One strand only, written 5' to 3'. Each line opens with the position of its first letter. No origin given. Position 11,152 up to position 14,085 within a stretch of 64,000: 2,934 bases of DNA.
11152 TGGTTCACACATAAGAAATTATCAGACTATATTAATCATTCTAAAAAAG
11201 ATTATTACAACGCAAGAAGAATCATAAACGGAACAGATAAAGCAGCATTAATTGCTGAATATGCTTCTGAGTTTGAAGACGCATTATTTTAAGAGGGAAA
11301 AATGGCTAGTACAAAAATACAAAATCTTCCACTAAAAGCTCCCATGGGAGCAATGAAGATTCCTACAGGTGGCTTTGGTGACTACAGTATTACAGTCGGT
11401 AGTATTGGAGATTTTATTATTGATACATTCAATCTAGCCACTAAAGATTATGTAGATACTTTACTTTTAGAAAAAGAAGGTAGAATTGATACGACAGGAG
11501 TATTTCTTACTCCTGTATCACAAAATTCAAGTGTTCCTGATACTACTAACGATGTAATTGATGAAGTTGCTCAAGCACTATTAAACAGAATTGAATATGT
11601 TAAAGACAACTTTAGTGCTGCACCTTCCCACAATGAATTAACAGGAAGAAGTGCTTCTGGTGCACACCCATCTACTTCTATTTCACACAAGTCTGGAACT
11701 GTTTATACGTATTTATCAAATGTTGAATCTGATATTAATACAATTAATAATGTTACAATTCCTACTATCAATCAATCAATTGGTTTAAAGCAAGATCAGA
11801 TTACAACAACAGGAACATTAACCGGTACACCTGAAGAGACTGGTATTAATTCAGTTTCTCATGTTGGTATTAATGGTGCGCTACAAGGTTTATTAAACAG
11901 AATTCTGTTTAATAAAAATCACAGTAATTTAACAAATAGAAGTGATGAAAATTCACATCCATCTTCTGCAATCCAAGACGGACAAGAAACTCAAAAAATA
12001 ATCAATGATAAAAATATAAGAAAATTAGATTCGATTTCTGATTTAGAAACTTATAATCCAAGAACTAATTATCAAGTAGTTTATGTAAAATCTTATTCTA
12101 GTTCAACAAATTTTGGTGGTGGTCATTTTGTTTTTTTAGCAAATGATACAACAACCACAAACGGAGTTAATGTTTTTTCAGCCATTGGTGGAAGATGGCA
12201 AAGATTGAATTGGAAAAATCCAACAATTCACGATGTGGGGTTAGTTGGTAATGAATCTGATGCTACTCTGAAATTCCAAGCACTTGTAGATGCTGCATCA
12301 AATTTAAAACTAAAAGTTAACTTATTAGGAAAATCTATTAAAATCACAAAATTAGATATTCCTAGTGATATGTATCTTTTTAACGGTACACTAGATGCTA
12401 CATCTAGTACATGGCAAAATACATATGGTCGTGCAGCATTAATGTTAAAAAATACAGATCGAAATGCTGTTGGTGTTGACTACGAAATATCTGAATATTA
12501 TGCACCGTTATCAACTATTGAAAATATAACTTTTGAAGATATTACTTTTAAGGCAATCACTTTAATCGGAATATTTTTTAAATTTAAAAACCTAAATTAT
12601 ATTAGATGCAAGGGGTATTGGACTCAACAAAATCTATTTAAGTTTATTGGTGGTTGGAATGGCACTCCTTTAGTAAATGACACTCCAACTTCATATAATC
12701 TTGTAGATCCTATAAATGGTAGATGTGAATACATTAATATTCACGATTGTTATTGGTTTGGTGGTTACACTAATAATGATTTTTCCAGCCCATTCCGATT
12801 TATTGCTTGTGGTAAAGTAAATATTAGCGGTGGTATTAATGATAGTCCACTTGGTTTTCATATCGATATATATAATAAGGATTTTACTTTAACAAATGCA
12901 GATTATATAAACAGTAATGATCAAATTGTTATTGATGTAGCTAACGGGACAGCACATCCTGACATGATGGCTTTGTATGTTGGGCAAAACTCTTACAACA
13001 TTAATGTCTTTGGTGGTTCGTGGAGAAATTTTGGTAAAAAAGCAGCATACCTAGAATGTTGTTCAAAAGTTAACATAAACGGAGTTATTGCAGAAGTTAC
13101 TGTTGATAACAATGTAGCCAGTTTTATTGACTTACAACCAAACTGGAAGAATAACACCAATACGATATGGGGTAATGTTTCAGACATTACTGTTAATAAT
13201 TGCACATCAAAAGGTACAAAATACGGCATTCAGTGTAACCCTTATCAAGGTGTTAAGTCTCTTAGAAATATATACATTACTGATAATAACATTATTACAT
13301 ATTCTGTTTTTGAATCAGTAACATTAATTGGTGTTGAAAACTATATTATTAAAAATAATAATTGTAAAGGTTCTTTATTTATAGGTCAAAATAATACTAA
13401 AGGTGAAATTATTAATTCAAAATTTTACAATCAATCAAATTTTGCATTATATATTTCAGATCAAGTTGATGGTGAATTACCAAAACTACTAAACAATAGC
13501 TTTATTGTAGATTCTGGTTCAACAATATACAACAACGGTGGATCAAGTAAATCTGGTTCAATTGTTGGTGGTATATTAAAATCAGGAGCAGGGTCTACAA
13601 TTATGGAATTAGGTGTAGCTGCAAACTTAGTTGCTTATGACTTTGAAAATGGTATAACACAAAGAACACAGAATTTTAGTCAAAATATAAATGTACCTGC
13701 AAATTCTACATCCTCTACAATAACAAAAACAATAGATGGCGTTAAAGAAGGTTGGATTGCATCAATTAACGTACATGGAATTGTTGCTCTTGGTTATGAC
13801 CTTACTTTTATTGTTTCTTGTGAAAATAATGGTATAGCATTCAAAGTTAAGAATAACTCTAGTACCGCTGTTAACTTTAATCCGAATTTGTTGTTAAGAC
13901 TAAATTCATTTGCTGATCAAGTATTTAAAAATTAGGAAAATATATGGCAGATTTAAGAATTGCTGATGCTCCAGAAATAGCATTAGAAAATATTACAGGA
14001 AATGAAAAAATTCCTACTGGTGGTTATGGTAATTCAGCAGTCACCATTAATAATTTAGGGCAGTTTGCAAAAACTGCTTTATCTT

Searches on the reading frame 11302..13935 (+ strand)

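Call 64: search_protein_families(library=phrogs, proteins=[window:11302-13935:+], max_evalue=0.00001)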
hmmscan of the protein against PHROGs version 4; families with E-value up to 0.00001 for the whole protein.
window:11302-13935:+ (877 aa): 2 families
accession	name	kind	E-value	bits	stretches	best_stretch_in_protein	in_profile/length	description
phrog_4818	-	tail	2.8e-13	49.9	1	236-347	234-347/896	tail fiber protein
phrog_17640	-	tail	3e-10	40.9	1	228-319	79-160/431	tail fiber protein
